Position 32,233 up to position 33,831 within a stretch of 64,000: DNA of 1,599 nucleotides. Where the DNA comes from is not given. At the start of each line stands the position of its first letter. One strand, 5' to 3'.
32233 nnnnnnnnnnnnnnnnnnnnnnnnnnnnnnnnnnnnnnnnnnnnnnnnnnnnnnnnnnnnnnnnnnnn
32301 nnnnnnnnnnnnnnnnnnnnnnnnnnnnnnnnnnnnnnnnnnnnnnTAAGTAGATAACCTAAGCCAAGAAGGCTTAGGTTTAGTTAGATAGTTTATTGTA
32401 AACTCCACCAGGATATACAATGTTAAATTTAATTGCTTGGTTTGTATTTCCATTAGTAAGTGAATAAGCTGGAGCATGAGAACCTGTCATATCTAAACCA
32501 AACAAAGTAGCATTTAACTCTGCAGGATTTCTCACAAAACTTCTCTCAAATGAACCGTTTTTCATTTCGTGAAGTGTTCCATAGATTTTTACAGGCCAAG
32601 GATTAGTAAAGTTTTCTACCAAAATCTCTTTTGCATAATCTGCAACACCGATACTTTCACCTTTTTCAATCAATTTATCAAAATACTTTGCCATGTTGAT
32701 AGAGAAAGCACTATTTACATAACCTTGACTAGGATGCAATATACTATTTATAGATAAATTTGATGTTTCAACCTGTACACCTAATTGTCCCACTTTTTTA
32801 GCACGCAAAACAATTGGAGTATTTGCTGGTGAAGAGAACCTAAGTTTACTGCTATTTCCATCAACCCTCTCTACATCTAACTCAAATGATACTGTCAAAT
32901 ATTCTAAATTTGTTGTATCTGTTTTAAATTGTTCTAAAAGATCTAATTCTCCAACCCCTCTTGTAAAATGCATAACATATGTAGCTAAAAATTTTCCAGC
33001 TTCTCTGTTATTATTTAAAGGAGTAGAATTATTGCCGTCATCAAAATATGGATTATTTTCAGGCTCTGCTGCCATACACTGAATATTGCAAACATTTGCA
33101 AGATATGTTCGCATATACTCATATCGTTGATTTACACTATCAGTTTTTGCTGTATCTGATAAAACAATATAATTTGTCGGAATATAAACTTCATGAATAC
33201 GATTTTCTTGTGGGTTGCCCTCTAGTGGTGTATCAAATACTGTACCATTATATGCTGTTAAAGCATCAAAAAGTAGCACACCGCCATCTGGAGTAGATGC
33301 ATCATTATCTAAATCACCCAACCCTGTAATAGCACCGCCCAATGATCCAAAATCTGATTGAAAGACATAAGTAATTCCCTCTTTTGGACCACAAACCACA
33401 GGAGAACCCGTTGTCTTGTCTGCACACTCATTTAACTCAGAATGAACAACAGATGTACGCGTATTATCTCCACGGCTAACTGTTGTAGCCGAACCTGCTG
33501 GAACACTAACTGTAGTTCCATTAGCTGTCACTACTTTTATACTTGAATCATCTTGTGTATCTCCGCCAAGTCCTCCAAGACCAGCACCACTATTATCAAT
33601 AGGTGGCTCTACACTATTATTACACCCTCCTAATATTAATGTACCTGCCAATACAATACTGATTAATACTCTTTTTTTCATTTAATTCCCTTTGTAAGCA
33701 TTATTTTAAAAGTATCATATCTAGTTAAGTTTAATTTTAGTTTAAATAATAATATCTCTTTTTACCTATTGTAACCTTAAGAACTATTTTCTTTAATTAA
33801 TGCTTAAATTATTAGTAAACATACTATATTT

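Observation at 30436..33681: Convergent paralogous lipoproteins sharing an unassigned ~300-aa C-terminal domain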

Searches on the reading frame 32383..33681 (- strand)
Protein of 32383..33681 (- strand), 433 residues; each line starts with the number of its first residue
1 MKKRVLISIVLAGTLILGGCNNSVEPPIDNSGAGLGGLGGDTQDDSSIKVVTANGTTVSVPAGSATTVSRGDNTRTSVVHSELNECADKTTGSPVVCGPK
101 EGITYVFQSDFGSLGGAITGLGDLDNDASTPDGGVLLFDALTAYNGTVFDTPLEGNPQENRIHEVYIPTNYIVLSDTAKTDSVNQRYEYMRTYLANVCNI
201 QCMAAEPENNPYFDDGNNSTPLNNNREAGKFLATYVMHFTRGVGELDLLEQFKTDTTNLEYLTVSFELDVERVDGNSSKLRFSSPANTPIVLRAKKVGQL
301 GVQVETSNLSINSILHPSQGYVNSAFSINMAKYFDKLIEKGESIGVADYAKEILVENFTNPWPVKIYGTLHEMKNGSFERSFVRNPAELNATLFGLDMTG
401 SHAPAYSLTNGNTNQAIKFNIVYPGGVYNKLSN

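Call 4: search_protein_families(library=pfam, proteins=[window:32383-33681:-], max_evalue=1)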
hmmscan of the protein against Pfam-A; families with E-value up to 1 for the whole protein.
window:32383-33681:- (433 aa): 1 family
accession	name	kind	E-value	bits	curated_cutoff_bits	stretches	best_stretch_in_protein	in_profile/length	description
PF17447.7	YkpC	-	0.075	13.3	27.7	1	1-20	4-22/42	Uncharacterized YkpC-like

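Call 5: search_protein_families(library=ncbifam, proteins=[window:32383-33681:-], max_evalue=1)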
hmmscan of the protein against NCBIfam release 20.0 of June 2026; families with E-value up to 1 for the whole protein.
window:32383-33681:- (433 aa): 1 family
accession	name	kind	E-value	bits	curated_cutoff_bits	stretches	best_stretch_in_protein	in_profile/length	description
NF041939.2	LsoB_effector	equivalog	0.024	15.3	60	1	1-23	3-27/43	small effector protein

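Call 7: find_homologous_proteins(query=window:32383-33681:-)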
Query window:32383-33681:- (433 aa): 42 proteins with E <= 0.001 among 8000 candidates.
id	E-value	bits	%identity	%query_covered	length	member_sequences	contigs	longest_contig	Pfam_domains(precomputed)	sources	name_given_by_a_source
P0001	5.7e-288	973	100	100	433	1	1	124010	-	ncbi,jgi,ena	-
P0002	9.4e-228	774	80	100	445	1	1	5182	-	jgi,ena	-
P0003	2.4e-201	687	73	100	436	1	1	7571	-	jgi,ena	-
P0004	2.2e-147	510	60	100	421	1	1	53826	-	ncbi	-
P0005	1.7e-144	500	58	100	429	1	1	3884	-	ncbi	-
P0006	6.5e-144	498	57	100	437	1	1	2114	-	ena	-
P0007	3.3e-141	489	55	100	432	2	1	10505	-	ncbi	-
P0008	8.5e-137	475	58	91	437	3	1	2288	-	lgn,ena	-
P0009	1.8e-136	474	55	100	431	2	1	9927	-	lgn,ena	-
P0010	5.5e-136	472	53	100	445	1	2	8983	-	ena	-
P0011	2.8e-135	470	55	100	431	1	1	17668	-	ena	-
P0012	2.9e-135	470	55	100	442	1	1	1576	-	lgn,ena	-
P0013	3.9e-135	469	56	99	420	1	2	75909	-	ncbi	-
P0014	8.6e-131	455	53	100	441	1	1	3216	-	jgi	-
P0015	1.6e-130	454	53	100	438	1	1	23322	-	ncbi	-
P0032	4.4e-108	380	53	84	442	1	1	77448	-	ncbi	-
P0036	5.1e-104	367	46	99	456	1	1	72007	-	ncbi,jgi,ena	-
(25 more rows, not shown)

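Call 14: find_encoding_contigs(protein=P0001, flank=10000, max_places=3)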
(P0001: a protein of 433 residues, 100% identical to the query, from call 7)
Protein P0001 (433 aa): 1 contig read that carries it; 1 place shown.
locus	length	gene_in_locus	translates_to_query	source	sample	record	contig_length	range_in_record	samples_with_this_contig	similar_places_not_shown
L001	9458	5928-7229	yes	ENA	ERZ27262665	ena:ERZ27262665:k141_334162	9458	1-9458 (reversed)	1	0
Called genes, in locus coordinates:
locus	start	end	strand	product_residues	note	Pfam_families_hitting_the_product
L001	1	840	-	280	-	?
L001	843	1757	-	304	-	-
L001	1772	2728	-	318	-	PF02706:Wzz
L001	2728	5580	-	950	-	PF02563:Poly_export, PF22461:SLBB_2 (faint), PF10531:SLBB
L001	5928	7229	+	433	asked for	-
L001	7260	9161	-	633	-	-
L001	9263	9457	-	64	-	?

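Call 15: find_encoding_contigs(protein=P0013, flank=8000, max_places=2)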
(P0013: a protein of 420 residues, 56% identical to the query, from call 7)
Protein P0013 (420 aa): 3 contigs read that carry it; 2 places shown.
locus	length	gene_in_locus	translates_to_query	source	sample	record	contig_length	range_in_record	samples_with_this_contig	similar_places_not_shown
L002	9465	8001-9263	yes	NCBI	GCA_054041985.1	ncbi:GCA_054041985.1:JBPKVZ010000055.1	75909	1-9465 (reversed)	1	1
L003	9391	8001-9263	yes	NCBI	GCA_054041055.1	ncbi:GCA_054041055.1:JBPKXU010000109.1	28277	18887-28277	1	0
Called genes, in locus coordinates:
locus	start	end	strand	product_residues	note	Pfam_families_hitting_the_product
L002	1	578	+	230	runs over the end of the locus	PF02463:SMC_N (faint), PF00005:ABC_tran, PF13401:AAA_22 (weak), PF13304:AAA_21 (weak)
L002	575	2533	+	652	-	PF00912:Transgly, PF00905:Transpeptidase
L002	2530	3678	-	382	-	-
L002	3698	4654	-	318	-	PF02706:Wzz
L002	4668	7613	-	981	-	PF02563:Poly_export, PF10531:SLBB (weak), PF22461:SLBB_2 (weak), PF10531:SLBB, PF22461:SLBB_2 (weak)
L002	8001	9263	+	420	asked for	-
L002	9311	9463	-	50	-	?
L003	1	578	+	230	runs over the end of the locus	PF02463:SMC_N (faint), PF00005:ABC_tran, PF13401:AAA_22 (weak), PF13304:AAA_21 (weak)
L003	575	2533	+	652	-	PF00912:Transgly, PF00905:Transpeptidase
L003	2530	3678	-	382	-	-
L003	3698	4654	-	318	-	PF02706:Wzz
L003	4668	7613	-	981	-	PF02563:Poly_export, PF10531:SLBB (weak), PF22461:SLBB_2 (weak), PF10531:SLBB, PF22461:SLBB_2 (weak)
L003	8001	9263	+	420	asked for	-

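Call 16: find_encoding_contigs(protein=P0032, flank=8000, max_places=2)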
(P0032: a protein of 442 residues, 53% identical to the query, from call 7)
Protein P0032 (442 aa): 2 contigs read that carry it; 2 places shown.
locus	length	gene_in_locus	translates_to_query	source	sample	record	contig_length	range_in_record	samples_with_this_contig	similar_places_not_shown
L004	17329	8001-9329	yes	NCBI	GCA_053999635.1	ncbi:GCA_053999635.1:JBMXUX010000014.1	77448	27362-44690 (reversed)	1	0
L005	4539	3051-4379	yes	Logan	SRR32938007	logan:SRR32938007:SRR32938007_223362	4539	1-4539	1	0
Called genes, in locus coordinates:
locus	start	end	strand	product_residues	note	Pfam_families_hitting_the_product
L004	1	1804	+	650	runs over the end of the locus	PF00912:Transgly, PF00905:Transpeptidase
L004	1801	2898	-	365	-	-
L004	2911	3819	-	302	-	-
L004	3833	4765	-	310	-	PF02706:Wzz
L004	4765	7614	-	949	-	PF02563:Poly_export, PF22461:SLBB_2 (faint), PF10531:SLBB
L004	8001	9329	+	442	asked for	-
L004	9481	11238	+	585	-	-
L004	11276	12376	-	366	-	PF01926:MMR_HSR1, PF02421:FeoB_N (weak), PF06071:YchF-GTPase_C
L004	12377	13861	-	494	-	PF02789:Peptidase_M17_N, PF00883:Peptidase_M17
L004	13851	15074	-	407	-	PF00291:PALP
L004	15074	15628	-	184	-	PF00156:Pribosyltran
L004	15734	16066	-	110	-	-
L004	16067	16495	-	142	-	PF02502:LacAB_rpiB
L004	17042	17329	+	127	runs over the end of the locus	PF00085:Thioredoxin, PF13098:Thioredoxin_2 (weak), PF05768:Glrx-like (weak)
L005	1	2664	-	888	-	?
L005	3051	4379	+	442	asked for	-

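Call 17: find_encoding_contigs(protein=P0036, flank=8000, max_places=2)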
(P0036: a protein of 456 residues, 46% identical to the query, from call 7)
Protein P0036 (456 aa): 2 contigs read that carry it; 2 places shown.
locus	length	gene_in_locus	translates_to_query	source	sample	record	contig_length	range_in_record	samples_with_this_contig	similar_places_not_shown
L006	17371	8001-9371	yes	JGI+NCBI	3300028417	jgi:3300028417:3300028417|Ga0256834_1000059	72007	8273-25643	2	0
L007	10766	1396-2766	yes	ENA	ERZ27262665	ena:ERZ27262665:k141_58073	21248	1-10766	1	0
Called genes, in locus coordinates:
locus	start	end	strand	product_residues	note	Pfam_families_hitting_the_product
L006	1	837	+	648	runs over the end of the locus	PF00912:Transgly, PF00905:Transpeptidase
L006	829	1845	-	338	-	PF01073:3Beta_HSD, PF01370:Epimerase, PF02719:Polysacc_synt_2, PF04321:RmlD_sub_bind, PF07993:NAD_binding_4 (weak), PF16363:GDP_Man_Dehyd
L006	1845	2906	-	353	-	-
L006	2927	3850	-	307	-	-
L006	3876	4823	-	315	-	PF02706:Wzz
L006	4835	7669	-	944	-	PF02563:Poly_export, PF22461:SLBB_2 (faint), PF10531:SLBB (weak)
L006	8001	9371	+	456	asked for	-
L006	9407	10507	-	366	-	PF01926:MMR_HSR1, PF02421:FeoB_N (weak), PF06071:YchF-GTPase_C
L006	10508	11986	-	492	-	PF02789:Peptidase_M17_N (weak), PF00883:Peptidase_M17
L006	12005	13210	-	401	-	PF00291:PALP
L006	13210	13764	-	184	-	PF00156:Pribosyltran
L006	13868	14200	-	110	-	-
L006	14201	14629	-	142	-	PF02502:LacAB_rpiB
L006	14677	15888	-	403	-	PF00072:Response_reg, PF02518:HATPase_c, PF14501:HATPase_c_5 (weak)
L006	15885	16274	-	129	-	PF00072:Response_reg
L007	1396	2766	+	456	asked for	-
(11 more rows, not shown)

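Call 18: find_encoding_contigs(protein=P0004, flank=8000, max_places=2)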
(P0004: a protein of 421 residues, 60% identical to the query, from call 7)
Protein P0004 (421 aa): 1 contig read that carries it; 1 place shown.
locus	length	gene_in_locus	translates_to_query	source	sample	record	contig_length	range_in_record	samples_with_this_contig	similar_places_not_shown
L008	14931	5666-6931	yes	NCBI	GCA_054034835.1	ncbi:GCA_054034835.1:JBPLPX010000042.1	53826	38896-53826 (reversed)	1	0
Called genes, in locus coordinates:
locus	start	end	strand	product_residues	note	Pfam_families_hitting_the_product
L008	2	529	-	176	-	?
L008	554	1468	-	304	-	-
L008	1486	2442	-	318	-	PF02706:Wzz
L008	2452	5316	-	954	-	PF02563:Poly_export, PF22461:SLBB_2 (faint), PF10531:SLBB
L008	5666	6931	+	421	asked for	-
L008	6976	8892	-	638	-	-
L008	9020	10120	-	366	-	PF01926:MMR_HSR1, PF02421:FeoB_N (weak), PF06071:YchF-GTPase_C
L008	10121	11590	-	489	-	PF02789:Peptidase_M17_N, PF00883:Peptidase_M17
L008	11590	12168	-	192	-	PF09335:VTT_dom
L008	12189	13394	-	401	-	PF00291:PALP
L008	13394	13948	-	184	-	PF00156:Pribosyltran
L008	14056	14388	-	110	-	-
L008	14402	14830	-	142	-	PF02502:LacAB_rpiB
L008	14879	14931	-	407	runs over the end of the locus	PF00072:Response_reg, PF02518:HATPase_c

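Call 23: predict_structure(alignment_id=A1)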
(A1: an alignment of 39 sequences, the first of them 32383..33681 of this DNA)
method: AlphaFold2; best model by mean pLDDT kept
length: 433 residues; sequences in the alignment: 39
mean_pLDDT: 73.3   pTM: 0.77
mean pLDDT of the five models: 73.3, 67.8, 66.9, 62.9, 61.9
residues with pLDDT >= 90: 91; 70-90: 189; 50-70: 86; < 50: 67
segments of 3 or more residues with pLDDT < 50: 1-45, 63-70, 72-77, 219-221
pLDDT, mean of each block of 10 residues (from residue 1): 25 22 27 27 48 63 44 48 81 89 88 64 53 80 86 77 86 93 93 81 82 64 70 92 89 94 90 80 86 90 79 61 66 67 72 91 91 84 88 91 80 84 85 66
secondary structure, 60 per line:
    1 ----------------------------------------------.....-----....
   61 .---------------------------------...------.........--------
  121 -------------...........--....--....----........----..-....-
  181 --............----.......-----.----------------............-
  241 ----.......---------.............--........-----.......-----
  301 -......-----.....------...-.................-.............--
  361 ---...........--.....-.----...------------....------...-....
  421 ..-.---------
elements in order: E47-51 E57-61 E95-97 E104-112 E134-144 E147-150 E153-156 E161-168 H176-179 H183-194 E199-205 E228-239 H245-251 E261-273 E276-283 E289-295 E302-307 E313-317 H330-344 H346-358 E364-374 E377-381 E388-390 H403-406 E413-415 E417-422

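Call 32: search_protein_representatives(alignment_id=A2)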
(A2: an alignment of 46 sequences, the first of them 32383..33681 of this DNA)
Query: 46 sequences, 434 profile positions. Proteins with E-value up to 0.001 (for the whole library): 22; up to 1e-10: 15; up to 1e-30: 11. The best 22 are listed.
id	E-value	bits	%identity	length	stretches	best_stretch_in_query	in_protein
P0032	8.7e-167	571.7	-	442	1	1-434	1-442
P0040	9.9e-158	541.9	-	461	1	1-434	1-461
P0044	2.1e-131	455.1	-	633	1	1-427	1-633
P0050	7.6e-122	423.6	-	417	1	1-432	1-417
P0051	1.0e-71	258.5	-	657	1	1-424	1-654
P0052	2.3e-70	253.9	-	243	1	209-434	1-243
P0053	5.8e-47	176.9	-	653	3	262-428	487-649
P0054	2.2e-45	171.7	-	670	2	108-427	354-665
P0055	3.4e-35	138.1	-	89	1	350-433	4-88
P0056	1.9e-34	135.6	-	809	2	188-427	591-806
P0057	3.9e-34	134.6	-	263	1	167-426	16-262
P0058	1.1e-28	116.6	-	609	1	1-419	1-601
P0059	2.4e-16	76.0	-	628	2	171-418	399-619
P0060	6.4e-14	68.0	-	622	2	153-422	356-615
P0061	1.4e-11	60.2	-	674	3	162-428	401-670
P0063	5.1e-10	55.1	-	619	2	178-406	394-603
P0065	2.3e-05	39.7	-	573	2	258-420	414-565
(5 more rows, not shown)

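Call 34: find_related_loci(query=A2, collection=genome_contigs, flank=10000)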
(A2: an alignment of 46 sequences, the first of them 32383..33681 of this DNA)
Query A2 (433 aa) in genome_contigs; peptide patterns used: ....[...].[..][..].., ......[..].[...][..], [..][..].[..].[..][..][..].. (x = any residue, [..] = any of these).
58 stretches matched a pattern; 11 encode a relative of the query (tblastn E <= 1e-3); 11 distinct loci.
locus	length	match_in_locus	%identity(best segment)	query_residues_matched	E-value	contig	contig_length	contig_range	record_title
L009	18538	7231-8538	55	1-431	3e-153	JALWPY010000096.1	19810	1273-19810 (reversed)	MAG: Campylobacterales bacterium isolate M2_maxbin2_scaf2bin.444_VB M2_NODE_2744_length_19810_cov_2.947671, whole genome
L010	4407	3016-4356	52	1-433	2e-142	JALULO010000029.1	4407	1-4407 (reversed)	MAG: Campylobacterales bacterium isolate S145_maxbin2_scaf2bin.041_VB S145_NODE_12404_length_4407_cov_5.733411, whole ge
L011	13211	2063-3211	53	47-433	3e-125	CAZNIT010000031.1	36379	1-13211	MAG TPA_asm: uncultured Sulfurospirillum sp. isolate binchicken_co219_340 genome assembly, contig: k141_132457, whole ge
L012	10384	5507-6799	51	1-433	2e-124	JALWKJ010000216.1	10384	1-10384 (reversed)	MAG: Campylobacterales bacterium isolate M17_metabat1_scaf2bin.163 M17_NODE_7044_length_10384_cov_2.003315, whole genome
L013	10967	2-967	59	110-431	2e-122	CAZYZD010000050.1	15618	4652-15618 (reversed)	MAG TPA_asm: uncultured Sulfurospirillum sp. isolate SRP128015_co1_222 genome assembly, contig: NODE_5523_length_15618_c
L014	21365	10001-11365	46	1-430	8e-115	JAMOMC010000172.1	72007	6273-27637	MAG: Campylobacterales bacterium isolate 4281-140_maxbin2_scaf2bin.081 4281-140_scaffold_64_c1, whole genome shotgun seq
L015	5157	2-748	59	178-431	7e-94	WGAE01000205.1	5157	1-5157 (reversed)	MAG: Campylobacterales bacterium isolate S143_45 k151_450360, whole genome shotgun sequence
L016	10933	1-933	50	159-429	5e-85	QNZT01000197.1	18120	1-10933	MAG: Sulfurospirillum sp. isolate MAG 6 Ga0226836_10000694, whole genome shotgun sequence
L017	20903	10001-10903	36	88-422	7e-56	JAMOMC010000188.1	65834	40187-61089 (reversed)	MAG: Campylobacterales bacterium isolate 4281-140_maxbin2_scaf2bin.081 4281-140_scaffold_76_c1, whole genome shotgun seq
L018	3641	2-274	63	341-431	7e-28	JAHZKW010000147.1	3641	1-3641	MAG: Epsilonproteobacteria bacterium isolate O_S4.2_bin.7 k141_1418618, whole genome shotgun sequence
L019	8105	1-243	56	357-431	2e-21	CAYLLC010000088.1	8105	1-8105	MAG TPA_asm: uncultured Sulfurospirillum sp. isolate SRP163575_co1_347 genome assembly, contig: NODE_19443_length_8105_c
